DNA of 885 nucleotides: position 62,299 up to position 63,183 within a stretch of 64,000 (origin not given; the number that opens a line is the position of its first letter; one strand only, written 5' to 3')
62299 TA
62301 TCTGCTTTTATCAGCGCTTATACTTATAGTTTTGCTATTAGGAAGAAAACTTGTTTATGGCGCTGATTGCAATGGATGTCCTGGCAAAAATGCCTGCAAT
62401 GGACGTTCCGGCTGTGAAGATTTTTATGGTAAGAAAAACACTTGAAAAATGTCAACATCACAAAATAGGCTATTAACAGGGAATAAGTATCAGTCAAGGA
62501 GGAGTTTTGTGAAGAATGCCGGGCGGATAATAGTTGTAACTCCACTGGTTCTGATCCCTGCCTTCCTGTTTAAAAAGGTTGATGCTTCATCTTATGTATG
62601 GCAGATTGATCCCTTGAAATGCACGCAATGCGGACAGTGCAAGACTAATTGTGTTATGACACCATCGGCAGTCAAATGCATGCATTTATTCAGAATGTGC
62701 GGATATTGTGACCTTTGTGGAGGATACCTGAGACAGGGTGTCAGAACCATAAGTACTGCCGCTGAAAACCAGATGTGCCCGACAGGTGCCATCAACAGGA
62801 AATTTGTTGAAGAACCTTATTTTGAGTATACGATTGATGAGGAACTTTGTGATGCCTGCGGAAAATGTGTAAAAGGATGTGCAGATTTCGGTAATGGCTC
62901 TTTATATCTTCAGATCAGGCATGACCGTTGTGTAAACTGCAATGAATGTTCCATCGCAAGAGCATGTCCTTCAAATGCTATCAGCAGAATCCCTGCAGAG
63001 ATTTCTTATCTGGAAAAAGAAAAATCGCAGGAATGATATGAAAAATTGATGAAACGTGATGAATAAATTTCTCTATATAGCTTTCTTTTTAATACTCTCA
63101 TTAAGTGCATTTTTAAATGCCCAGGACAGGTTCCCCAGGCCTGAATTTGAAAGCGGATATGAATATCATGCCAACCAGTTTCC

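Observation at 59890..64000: Orphan NapG/NapH-like electron-transfer module joined to two beta-propeller proteins and a Cys-rich mini-protein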

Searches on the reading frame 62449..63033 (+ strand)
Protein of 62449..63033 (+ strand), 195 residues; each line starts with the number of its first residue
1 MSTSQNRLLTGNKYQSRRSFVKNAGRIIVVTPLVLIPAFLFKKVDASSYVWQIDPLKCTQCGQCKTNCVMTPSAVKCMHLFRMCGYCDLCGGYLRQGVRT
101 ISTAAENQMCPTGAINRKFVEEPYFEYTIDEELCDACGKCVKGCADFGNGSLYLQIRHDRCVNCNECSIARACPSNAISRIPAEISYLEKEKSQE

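Call 4: search_protein_families(library=pfam, proteins=[window:62449-63033:+], max_evalue=0.1)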
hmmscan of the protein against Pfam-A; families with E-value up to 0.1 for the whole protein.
window:62449-63033:+ (195 aa): 7 families
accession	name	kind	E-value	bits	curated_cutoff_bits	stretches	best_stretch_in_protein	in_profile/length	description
PF12837.12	Fer4_6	-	2.4e-08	34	25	3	128-145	3-20/24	4Fe-4S binding domain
PF00037.32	Fer4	-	4.7e-08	33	21.1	2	52-68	2-18/24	4Fe-4S binding domain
PF12838.12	Fer4_7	-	8.2e-07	29.8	27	2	109-144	11-48/52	4Fe-4S dicluster domain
PF13237.11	Fer4_10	-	7e-05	23.1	25.5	2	156-178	4-22/53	4Fe-4S dicluster domain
PF14697.11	Fer4_21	-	0.0005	20.6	35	2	128-178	2-57/59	4Fe-4S dicluster domain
PF12797.12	Fer4_2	-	0.0007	19.8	24.5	2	53-68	5-20/22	4Fe-4S binding domain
PF13187.11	Fer4_9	-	0.0013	19.2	27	0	57-69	36-48/52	4Fe-4S dicluster domain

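Call 5: search_protein_families(library=ncbifam, proteins=[window:62449-63033:+], max_evalue=0.1)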
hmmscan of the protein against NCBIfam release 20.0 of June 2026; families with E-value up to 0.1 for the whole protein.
window:62449-63033:+ (195 aa): 20 families
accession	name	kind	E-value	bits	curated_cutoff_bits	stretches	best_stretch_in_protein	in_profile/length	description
NF058577.1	FdxA_fam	equivalog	2.5e-08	34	65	3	101-145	10-49/52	4Fe-4S ferredoxin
TIGR02700.1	flavo_MJ0208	hypoth_equivalog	2e-05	24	251.35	1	126-179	142-195/234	dihydromethanopterin reductase (acceptor)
TIGR00397.1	mauM_napG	subfamily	0.00031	20.3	178.85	1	52-78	171-197/213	MauM/NapG family ferredoxin-type protein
TIGR02494.1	PFLE_PFLC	subfamily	0.00034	20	174.35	1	128-183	44-102/293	glycyl-radical enzyme activating protein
TIGR03287.1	methan_mark_16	hypoth_equivalog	0.00038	19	363.95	1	154-180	297-323/391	methanogenesis marker 16 metalloprotein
TIGR04105.1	FeFe_hydrog_B1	subfamily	0.00051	18.8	450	0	155-180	138-161/462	monomeric [FeFe] hydrogenase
TIGR02066.1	dsrB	equivalog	0.00059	18.9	341.5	1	108-147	191-229/341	dissimilatory-type sulfite reductase subunit beta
NF006183.0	PRK08318.1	equivalog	0.0011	17.8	335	1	99-181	313-398/422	NAD-dependent dihydropyrimidine dehydrogenase subunit PreA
TIGR02936.1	fdxN_nitrog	equivalog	0.0015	18.6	80.55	1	123-145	12-34/91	ferredoxin III, nif-specific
NF007012.0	PRK09476.1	equivalog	0.0018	17.5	269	1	149-185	87-123/254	ferredoxin-type protein NapG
NF007382.0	PRK09898.1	equivalog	0.0028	17.2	213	1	106-182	131-202/208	ferredoxin-like protein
TIGR02912.1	sulfite_red_C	equivalog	0.0062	15.6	324.1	1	128-183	165-223/314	sulfite reductase subunit C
NF041891.1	hdrA_Methbact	equivalog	0.0091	14.2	1300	1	90-145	243-298/762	ferredoxin:CoB-CoM heterodisulfide reductase subunit HdrA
NF041836.1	rnfB_Methano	equivalog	0.014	14.8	445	1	104-145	222-258/265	Rnf electron transport complex subunit RnfB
NF045490.1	FdxA_Protbact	equivalog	0.015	15.6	135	0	139-180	16-57/104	ferredoxin FdxA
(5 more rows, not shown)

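Call 6: find_encoding_contigs(protein=window:62449-63033:+, flank=10000, max_places=6)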
Protein window:62449-63033:+ (195 aa): 4 contigs read that carry it; 4 places shown.
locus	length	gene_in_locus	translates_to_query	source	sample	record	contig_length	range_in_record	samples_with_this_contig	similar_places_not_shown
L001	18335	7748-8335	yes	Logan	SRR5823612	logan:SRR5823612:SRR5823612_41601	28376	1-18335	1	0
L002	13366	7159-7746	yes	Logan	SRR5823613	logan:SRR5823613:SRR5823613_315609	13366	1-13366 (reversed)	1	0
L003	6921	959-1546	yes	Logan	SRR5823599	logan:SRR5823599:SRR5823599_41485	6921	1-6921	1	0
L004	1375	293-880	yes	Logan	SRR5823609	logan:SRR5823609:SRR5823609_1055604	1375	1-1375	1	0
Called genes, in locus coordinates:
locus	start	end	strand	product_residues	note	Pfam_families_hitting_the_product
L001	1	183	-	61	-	?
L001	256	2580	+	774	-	PF08267:Meth_synt_1, PF01717:Meth_synt_2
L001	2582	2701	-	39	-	-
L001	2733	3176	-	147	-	PF13585:CHU_C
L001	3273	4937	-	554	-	PF12481:DUF3700, PF13522:GATase_6, PF13537:GATase_7, PF00733:Asn_synthase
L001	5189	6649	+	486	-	PF13360:PQQ_2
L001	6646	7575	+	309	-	-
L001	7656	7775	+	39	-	-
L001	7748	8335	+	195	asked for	PF12838:Fer4_7 (faint), PF00037:Fer4 (faint), PF12837:Fer4_6 (faint)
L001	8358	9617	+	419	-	PF12801:Fer4_5, PF25160:LdpA_Fe-S-bd (faint), PF14697:Fer4_21 (faint), PF12837:Fer4_6 (faint), PF12838:Fer4_7 (faint), PF13183:Fer4_8 (faint), PF12801:Fer4_5 (weak), PF00037:Fer4 (weak), +3 more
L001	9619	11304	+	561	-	PF13360:PQQ_2, PF13570:Beta-prop_ACSF4, PF13360:PQQ_2 (weak)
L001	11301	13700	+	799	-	PF01257:2Fe-2S_thioredx, PF00037:Fer4 (faint), PF01512:Complex1_51K, PF10589:NADH_4Fe-4S, PF12838:Fer4_7 (weak), PF14697:Fer4_21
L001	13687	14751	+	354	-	PF13510:Fer2_4, PF12838:Fer4_7 (faint), PF22117:Fer4_Nqo3 (weak)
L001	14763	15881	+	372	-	-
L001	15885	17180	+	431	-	PF13439:Glyco_transf_4, PF13579:Glyco_trans_4_4 (weak), PF00534:Glycos_transf_1, PF13692:Glyco_trans_1_4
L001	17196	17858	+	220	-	PF00005:ABC_tran, PF13304:AAA_21 (faint)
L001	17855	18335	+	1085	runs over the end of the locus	PF02687:FtsX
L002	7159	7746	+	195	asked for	PF12838:Fer4_7 (faint), PF00037:Fer4 (faint), PF12837:Fer4_6 (faint)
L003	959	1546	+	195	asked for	PF12838:Fer4_7 (faint), PF00037:Fer4 (faint), PF12837:Fer4_6 (faint)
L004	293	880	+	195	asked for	PF12838:Fer4_7 (faint), PF00037:Fer4 (faint), PF12837:Fer4_6 (faint)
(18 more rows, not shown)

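Call 16: search_protein_families(library=pfam, proteins=[L001:8358-9614:+, L001:9619-11301:+, L001:11301-13697:+, L001:13687-14748:+, L001:14763-15878:+, L001:15885-17177:+], max_evalue=0.01)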
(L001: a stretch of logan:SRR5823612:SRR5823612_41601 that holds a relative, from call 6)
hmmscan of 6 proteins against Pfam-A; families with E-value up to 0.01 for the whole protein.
L001:8358-9614:+ (419 aa): 15 families
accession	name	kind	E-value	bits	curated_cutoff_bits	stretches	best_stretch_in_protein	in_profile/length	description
PF12801.12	Fer4_5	-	1.3e-14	54.4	22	2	118-153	3-38/48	4Fe-4S binding domain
PF00037.32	Fer4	-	1.1e-11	44.5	21.1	2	249-270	2-23/24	4Fe-4S binding domain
PF12838.12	Fer4_7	-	5.6e-10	40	27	2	227-269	8-52/52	4Fe-4S dicluster domain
PF13187.11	Fer4_9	-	9.7e-08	32.4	27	1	254-278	1-25/52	4Fe-4S dicluster domain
PF14697.11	Fer4_21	-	3.7e-07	30.6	35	1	227-270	14-57/59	4Fe-4S dicluster domain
PF13484.11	Fer4_16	-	1.9e-06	29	30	1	254-280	1-26/66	4Fe-4S double cluster binding domain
PF13237.11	Fer4_10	-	5.1e-06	26.8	25.5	1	249-267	3-21/53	4Fe-4S dicluster domain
PF13183.11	Fer4_8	-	8e-06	26.7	27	0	253-268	52-67/68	4Fe-4S dicluster domain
PF12837.12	Fer4_6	-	1.6e-05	25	25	1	250-270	4-24/24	4Fe-4S binding domain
PF25160.1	LdpA_Fe-S-bd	-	1.9e-05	24.8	27.6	1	401-416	26-41/49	LdpA Fe-S cluster-binding domain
PF12797.12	Fer4_2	-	0.00026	21.2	24.5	2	252-267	7-22/22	4Fe-4S binding domain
PF13534.11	Fer4_17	-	0.00034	21.5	22.2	0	254-268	45-59/61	4Fe-4S dicluster domain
PF12798.12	Fer4_3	-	0.00093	20.3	27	0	255-269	1-15/15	4Fe-4S binding domain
PF17179.9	Fer4_22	-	0.0017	19.6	27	0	395-416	73-94/95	4Fe-4S dicluster domain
PF12800.12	Fer4_4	-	0.0025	18.5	24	1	252-268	1-17/17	4Fe-4S binding domain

L001:9619-11301:+ (561 aa): 3 families
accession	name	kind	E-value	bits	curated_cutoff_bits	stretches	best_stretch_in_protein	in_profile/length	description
PF13360.13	PQQ_2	-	5.9e-26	92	27.6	3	214-363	16-144/233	Outer membrane protein assembly factor BamB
PF13570.13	Beta-prop_ACSF4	-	4e-21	76.2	133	2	349-545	73-266/329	Beta-alanine-activating enzyme, beta-propeller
PF01011.28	PQQ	-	0.0043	16.3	26.7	0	387-408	554-575/595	Glucose/ethanol/alcohol dehydrogenase, beta-propeller domain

L001:11301-13697:+ (799 aa): 10 families
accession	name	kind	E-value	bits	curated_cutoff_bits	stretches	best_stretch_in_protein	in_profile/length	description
PF01257.25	2Fe-2S_thioredx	-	1.4e-47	161.6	24.8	1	27-168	2-143/145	Thioredoxin-like [2Fe-2S] ferredoxin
PF01512.22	Complex1_51K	-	1.2e-43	149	31.2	1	358-529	1-149/150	Nuo51 FMN-binding domain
PF10589.14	NADH_4Fe-4S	-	1.1e-30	105.8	23.5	1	640-724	1-85/85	NADH-ubiquinone oxidoreductase-F iron-sulfur binding region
PF14697.11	Fer4_21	-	2e-08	34.7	35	1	744-793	6-59/59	4Fe-4S dicluster domain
PF12838.12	Fer4_7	-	7.1e-06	26.8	27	1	745-790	1-52/52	4Fe-4S dicluster domain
PF00037.32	Fer4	-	8.6e-06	25.8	21.1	2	770-792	2-24/24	4Fe-4S binding domain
PF13237.11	Fer4_10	-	0.00012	22.3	25.5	1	741-787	4-53/53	4Fe-4S dicluster domain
PF13187.11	Fer4_9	-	0.00062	20.2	27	1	745-791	1-52/52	4Fe-4S dicluster domain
PF12837.12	Fer4_6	-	0.003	17.9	25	0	770-791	3-24/24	4Fe-4S binding domain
PF12797.12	Fer4_2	-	0.007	16.7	24.5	1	742-758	6-22/22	4Fe-4S binding domain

L001:13687-14748:+ (354 aa): 7 families
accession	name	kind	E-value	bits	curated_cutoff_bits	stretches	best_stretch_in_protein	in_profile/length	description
PF13510.11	Fer2_4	-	2.3e-12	47.2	22.8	1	1-75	3-80/82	2Fe-2S iron-sulfur cluster binding domain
PF12838.12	Fer4_7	-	9e-08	32.9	27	0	287-345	1-52/52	4Fe-4S dicluster domain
PF22117.2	Fer4_Nqo3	-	7.4e-07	29.7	27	1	285-347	8-67/67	NADH-quinone oxidoreductase subunit 3, ferredoxin-like domain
PF14691.11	Fer4_20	-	5.1e-05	23.5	25.8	1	97-177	26-110/113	Dihydroprymidine dehydrogenase domain II, 4Fe-4S cluster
PF13459.11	Fer4_15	-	6.2e-05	24.1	22.4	1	284-348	4-66/66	4Fe-4S single cluster domain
PF00037.32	Fer4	-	0.0019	18.4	21.1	1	285-298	5-18/24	4Fe-4S binding domain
PF12837.12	Fer4_6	-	0.0037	17.6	25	1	284-299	5-20/24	4Fe-4S binding domain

L001:14763-15878:+ (372 aa): 9 families
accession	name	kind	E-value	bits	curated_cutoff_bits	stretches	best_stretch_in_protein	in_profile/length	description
PF13570.13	Beta-prop_ACSF4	-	1.7e-52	179.3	133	3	234-369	64-200/329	Beta-alanine-activating enzyme, beta-propeller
PF13360.13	PQQ_2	-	1.2e-37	130.2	27.6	3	244-369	6-133/233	Outer membrane protein assembly factor BamB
PF01011.28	PQQ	-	8.8e-12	44.9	26.7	0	97-139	47-89/595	Glucose/ethanol/alcohol dehydrogenase, beta-propeller domain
PF25292.1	Beta-prop_CGLA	-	1.7e-10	41.3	26.8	1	110-184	47-119/316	Lambda-carrageenase beta-propeller domain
PF25171.1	Beta-prop_WDR36-Utp21_1st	-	4.3e-06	26.8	80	0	237-336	126-227/266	WDR36/Utp21 first beta-propeller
PF23414.1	Beta-prop_EML_2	-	7.8e-06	25.9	90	1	276-342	12-79/266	Echinoderm microtubule-associated protein second beta-propeller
PF12894.13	ANAPC4_WD40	-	0.00023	21.8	22.9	0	275-345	8-81/91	Anaphase-promoting complex subunit 4 WD40 domain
PF24807.1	WD40_CDC20-Fz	-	0.00056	19.8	200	0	108-174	64-126/292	CDC20/Fizzy WD40 domain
PF25293.1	Beta-prop_EMC1_N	-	0.00086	19.5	34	0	109-179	33-103/219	EMC1 N-terminal beta-propeller domain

L001:15885-17177:+ (431 aa): 4 families
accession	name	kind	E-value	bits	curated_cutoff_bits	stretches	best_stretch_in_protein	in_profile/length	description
PF00534.26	Glycos_transf_1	-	1.4e-18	67.5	26.4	1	235-402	7-167/172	Glycosyl transferases group 1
PF13692.12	Glyco_trans_1_4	-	2.9e-16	60.5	27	1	244-393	2-142/142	Glycosyl transferases group 1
PF13439.12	Glyco_transf_4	-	8.1e-11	42.7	28.5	1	130-231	65-168/170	Glycosyltransferase Family 4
PF13579.12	Glyco_trans_4_4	-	1.8e-06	28.8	29.7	1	126-227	60-157/158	Glycosyl transferase 4-like domain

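Call 17: search_solved_structures(query=L001:11301-13697:+, max_evalue=1e-10)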
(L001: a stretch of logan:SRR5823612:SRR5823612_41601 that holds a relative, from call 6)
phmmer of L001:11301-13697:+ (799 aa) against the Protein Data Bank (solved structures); distinct sequences matched with E-value up to 1e-10: 114 (the best 60 are shown).
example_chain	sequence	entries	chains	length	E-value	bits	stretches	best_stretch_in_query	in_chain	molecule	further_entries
9n5u_B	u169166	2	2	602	4e-192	644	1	192-794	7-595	NfnB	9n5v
9bov_B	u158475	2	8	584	9.7e-190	636.1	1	191-791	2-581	NADH dehydrogenase (Quinone)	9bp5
8oh5_B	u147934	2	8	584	3.7e-186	624.3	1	312-790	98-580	NAD-reducing hydrogenase subunit HoxF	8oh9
7t2r_B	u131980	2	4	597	6.1e-170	570.6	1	313-791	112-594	NiFe hydrogenase subunit B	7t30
8a6t_B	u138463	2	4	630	8.8e-167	560.2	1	223-791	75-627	Electron bifurcating hydrogenase subunit HydB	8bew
7q4v_B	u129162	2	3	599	4e-166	558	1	196-790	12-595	Iron hydrogenase HydB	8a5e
7p5h_B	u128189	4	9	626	6.4e-160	537.5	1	325-794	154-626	Fe-hydrogenase, subunit beta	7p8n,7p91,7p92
7q4w_B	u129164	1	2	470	1e-159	536.8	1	332-790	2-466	Iron hydrogenase HydB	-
9mqx_B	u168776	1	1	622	1.9e-156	526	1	191-791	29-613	NADH:ubiquinone oxidoreductase, NADH-binding (51 kD) subunit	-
6vw7_B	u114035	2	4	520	8.5e-112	378.3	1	312-721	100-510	NAD-dependent formate dehydrogenase beta subunit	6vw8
9wxb_C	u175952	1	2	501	1.1e-102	348.2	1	312-721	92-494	Formate dehydrogenase beta subunit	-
6tg9_B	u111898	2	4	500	1.5e-102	347.8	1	312-721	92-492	Formate dehydrogenase subunit beta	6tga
2fug_1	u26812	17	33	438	4.8e-95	323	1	331-721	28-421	NADH-quinone oxidoreductase chain 1 | NADH-QUINONE OXIDOREDUCTASE SUBUNIT 1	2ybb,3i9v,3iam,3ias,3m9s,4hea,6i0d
6hl2_B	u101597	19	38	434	8e-95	322.2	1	327-726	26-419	NADH-quinone oxidoreductase subunit F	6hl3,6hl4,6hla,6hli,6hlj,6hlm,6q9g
7q5y_C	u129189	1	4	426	8.1e-95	322.2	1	327-726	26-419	NADH-quinone oxidoreductase subunit F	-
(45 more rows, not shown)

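Call 18: search_solved_structures(query=L001:13687-14748:+, max_evalue=0.001)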
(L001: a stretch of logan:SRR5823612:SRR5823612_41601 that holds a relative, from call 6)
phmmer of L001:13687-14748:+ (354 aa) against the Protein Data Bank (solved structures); distinct sequences matched with E-value up to 0.001: 64 (the best 60 are shown).
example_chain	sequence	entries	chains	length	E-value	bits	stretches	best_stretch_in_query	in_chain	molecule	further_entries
9bov_A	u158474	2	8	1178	4.2e-41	144.1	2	2-173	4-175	Molybdopterin oxidoreductase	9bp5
8oh5_C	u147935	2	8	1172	3e-37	131.5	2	2-172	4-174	Formate dehydrogenase-O, major subunit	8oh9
9n5u_A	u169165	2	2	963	6.6e-32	113.9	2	1-172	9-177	NfnA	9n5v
8a6t_A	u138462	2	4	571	3.5e-22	82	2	1-100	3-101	Electron bifurcating hydrogenase subunit HydA1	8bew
7q4v_A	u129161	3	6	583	2.1e-16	63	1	2-100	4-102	Iron hydrogenase HydA1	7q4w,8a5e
7p5h_A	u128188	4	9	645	3.8e-16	62.1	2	18-99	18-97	Fe-hydrogenase, subunit alpha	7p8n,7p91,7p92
7t2r_A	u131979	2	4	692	3.9e-15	58.8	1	2-95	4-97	NiFe hydrogenase subunit A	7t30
6tg9_A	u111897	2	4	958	1.6e-14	56.7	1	2-99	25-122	Formate dehydrogenase subunit alpha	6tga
9wxb_B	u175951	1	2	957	7.9e-13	51.2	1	2-99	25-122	Formate dehydrogenase alpha subunit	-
5xf9_B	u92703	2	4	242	1.6e-12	50.2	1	13-99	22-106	NAD-reducing hydrogenase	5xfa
9mqx_A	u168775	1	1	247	2.4e-12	49.6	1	15-93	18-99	NADH:ubiquinone oxidoreductase chain G-like protein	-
9iho_G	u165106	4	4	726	5.3e-10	41.9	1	3-99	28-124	NUAM (75 kDa) subunit of mitochondrial NADH:ubiquinone oxidoreductase (Complex I)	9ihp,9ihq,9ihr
6g2j_G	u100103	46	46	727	4.4e-09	38.9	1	12-99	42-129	NADH-ubiquinone oxidoreductase 75 kDa subunit, mitochondrial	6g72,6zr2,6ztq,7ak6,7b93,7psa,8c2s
8uca_S1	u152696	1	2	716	4.5e-09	38.8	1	12-99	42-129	NADH-ubiquinone oxidoreductase 75 kDa subunit, mitochondrial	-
7ak5_G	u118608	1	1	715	4.6e-09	38.8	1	12-99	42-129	NADH-ubiquinone oxidoreductase 75 kDa subunit, mitochondrial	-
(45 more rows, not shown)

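Call 48: search_protein_families(library=ncbifam, proteins=[L001:9619-11301:+, L001:11301-13697:+, L001:13687-14748:+, L001:14763-15878:+, L001:15885-17177:+], max_evalue=0.00001)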
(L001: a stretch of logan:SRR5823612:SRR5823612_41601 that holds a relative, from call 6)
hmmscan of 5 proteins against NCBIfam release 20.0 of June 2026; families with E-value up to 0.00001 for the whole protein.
L001:9619-11301:+ (561 aa): 4 families
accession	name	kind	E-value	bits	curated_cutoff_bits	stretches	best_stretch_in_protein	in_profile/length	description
TIGR03300.1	assembly_YfgL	equivalog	7.3e-20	71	285.2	2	413-520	232-337/377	outer membrane protein assembly factor BamB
NF008351.0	PRK11138.1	equivalog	4.9e-15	54.9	423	1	392-489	80-186/394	outer membrane protein assembly factor BamB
TIGR03075.1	PQQ_enz_alc_DH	subfamily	7e-12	44.7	480.05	0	223-339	61-170/530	PQQ-dependent dehydrogenase, methanol/ethanol family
TIGR04528.1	acido_non_PQQ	subfamily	1.1e-08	34.3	650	0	224-366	51-182/493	acido-empty-quinoprotein group A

L001:11301-13697:+ (799 aa): 26 families (the best 25 are shown)
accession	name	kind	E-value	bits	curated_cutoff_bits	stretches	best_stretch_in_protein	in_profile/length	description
TIGR01959.1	nuoF_fam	equivalog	9.1e-133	442.6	558.65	1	329-724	11-409/410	NADH-quinone oxidoreductase subunit NuoF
NF010120.0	PRK13596.1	equivalog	1.1e-103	347.2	389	1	333-727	21-419/433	NADH-quinone oxidoreductase subunit NuoF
NF008436.0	PRK11278.1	equivalog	1.1e-95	321.2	749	1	329-726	24-427/448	NADH-quinone oxidoreductase subunit NuoF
NF005722.0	PRK07539.1-2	equivalog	2.6e-39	134.8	141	1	23-168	10-155/157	NADH-quinone oxidoreductase subunit NuoE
NF004638.0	PRK05988.1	equivalog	4.8e-36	124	198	1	24-168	12-156/159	formate dehydrogenase subunit gamma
TIGR01958.1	nuoE_fam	subfamily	1.3e-32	113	142.4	1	39-169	17-147/148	NADH-quinone oxidoreductase subunit NuoE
NF005747.0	PRK07571.1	equivalog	3.9e-32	111.3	224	1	22-169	21-168/173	bidirectional hydrogenase complex protein HoxE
NF005725.0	PRK07539.1-5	equivalog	4.4e-29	101.4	220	1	40-168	41-170/174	NADH-quinone oxidoreductase subunit NuoE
NF005724.0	PRK07539.1-4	equivalog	6.2e-23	81.8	280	1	37-186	39-191/240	NADH-quinone oxidoreductase subunit NuoE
NF005721.0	PRK07539.1-1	equivalog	9.1e-22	77.7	308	1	43-170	51-178/292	NADH-quinone oxidoreductase subunit NuoE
NF005723.0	PRK07539.1-3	equivalog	6.9e-18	65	226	1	40-153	26-139/158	NADH-quinone oxidoreductase subunit NuoE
NF009040.0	PRK12373.1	equivalog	7.5e-17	62.1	514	1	34-184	33-184/400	NADH-quinone oxidoreductase subunit E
NF003454.1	PRK05035.1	equivalog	1.1e-10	40.6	345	1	349-603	121-337/556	electron transport complex subunit RsxC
TIGR01944.1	rnfB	subfamily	3.7e-10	39.7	68.7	1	742-794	111-163/190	RnfABCDGE type electron transport complex subunit B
NF041612.1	fdxn_Clost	equivalog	4.2e-10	40.1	150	0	200-277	24-100/102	2Fe-2S ferredoxin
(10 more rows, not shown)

L001:13687-14748:+ (354 aa): 10 families
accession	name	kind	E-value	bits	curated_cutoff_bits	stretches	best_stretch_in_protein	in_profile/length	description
NF009454.0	PRK12814.1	equivalog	3.1e-51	174.5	916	2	2-172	4-174/657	putative NADPH-dependent glutamate synthase small subunit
NF040763.1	FeFe_hydrog_A6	exception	1.2e-34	119.6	765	2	2-157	1-161/571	NADH-dependent [FeFe] hydrogenase, group A6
NF005745.0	PRK07569.1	equivalog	1.4e-25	90.1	333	2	2-99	4-101/238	bidirectional hydrogenase complex protein HoxU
NF040762.1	Hydr_FeFe_Clost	exception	1e-18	67.3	900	1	4-167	3-170/572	ferredoxin hydrogenase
TIGR01973.1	NuoG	equivalog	4.3e-16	58.9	470.05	1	5-98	2-95/606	NADH-quinone oxidoreductase subunit NuoG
NF006305.0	PRK08493.1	equivalog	3.5e-14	51.9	591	1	1-98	1-96/819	NADH-quinone oxidoreductase subunit G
NF005895.0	PRK07860.1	equivalog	5.3e-11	41.3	802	1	1-123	17-136/811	NADH-quinone oxidoreductase subunit G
NF009410.0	PRK12771.1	subfamily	8.5e-11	41.1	516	1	98-189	46-137/566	NAD(P)-binding protein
NF045663.1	diclust_near_Sec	equivalog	2.9e-09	35.6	530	0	97-173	15-91/759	pyridine nucleotide-disulfide oxidoreductase/dicluster-binding protein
TIGR03315.1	Se_ygfK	equivalog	2.1e-06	25.5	835.3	1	100-169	445-514/1012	putative selenate reductase subunit YgfK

L001:14763-15878:+ (372 aa): 7 families
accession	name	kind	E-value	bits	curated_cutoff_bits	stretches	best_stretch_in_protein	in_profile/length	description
TIGR03300.1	assembly_YfgL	equivalog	6.4e-43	146.9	285.2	3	179-343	53-219/377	outer membrane protein assembly factor BamB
NF053615.1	SerThrKinAfsKStmc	equivalog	8.7e-29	100.7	1300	2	224-363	657-793/809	protein serine/threonine kinase AfsK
NF008351.0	PRK11138.1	equivalog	2.6e-28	98.6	423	3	227-368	65-219/394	outer membrane protein assembly factor BamB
TIGR03075.1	PQQ_enz_alc_DH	subfamily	1e-21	77.2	480.05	2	100-199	62-173/530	PQQ-dependent dehydrogenase, methanol/ethanol family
TIGR04528.1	acido_non_PQQ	subfamily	4.5e-16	58.7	650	0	115-191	399-473/493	acido-empty-quinoprotein group A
TIGR03074.1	PQQ_membr_DH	subfamily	9.3e-09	33.7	832.65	0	95-140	201-246/783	membrane-bound PQQ-dependent dehydrogenase, glucose/quinate/shikimate family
NF050114.1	Rv3212_fam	equivalog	1.4e-08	34.4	150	0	103-165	68-123/393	Rv3212 family protein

L001:15885-17177:+ (431 aa): 14 families
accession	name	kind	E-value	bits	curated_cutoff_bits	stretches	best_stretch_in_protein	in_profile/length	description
TIGR03088.1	stp2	hypoth_equivalog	6.6e-17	61.6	409.05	1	116-427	63-372/374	TIGR03088 family PEP-CTERM/XrtA system glycosyltransferase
NF041876.1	EPS_EpsE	equivalog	2.6e-12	46.7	400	1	249-414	220-382/389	exopolysaccharide biosynthesis GT4 family glycosyltransferase EpsE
TIGR04063.1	stp3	hypoth_equivalog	6.1e-12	45.1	442.05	1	124-428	78-395/397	TIGR04063 family PEP-CTERM/XrtA system glycosyltransferase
NF038295.1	EPS_HpsP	equivalog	2.1e-11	43.5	550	1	231-428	195-387/388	hormogonium polysaccharide biosynthesis glycosyltransferase HpsP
TIGR03999.1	thiol_BshA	equivalog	2.1e-11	43.4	273.7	1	294-428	242-373/375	N-acetyl-alpha-D-glucosaminyl L-malate synthase BshA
NF041010.1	glycosy_Agl16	equivalog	1.7e-10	40.3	575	1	196-405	133-329/352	glycosylation protein Agl16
TIGR03449.1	mycothiol_MshA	equivalog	1.9e-10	40.3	462.5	1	247-429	224-404/406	D-inositol-3-phosphate glycosyltransferase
NF007396.0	PRK09922.1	equivalog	3.7e-09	35.9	385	1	212-396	150-329/361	lipopolysaccharide 1,6-galactosyltransferase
NF053787.1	GlcN_PG_synth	equivalog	1.2e-08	34.3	480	1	324-429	259-360/361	N-acetylglucosaminyl phosphatidylglycerol synthase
TIGR02472.1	sucr_P_syn_N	equivalog_domain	2.9e-08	33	576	1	339-414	352-427/439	sucrose-phosphate synthase, putative, glycosyltransferase domain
TIGR02149.1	glgA_Coryne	subfamily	4.6e-08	32.6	302.4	1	237-428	198-390/391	glycogen synthase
TIGR04047.1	MSMEG_0565_glyc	hypoth_equivalog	6.6e-08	32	259.85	1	260-396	210-344/373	MSMEG_0565 family glycosyltransferase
NF012028.0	PRK15484.1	subfamily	1.5e-06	27.6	618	1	200-417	143-367/380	lipopolysaccharide N-acetylglucosaminyltransferase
NF047880.1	glyco_SdgA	exception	4.4e-06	25.5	800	1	299-406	364-469/488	serine-aspartate repeat adhesin O-glycosyltransferase SdgA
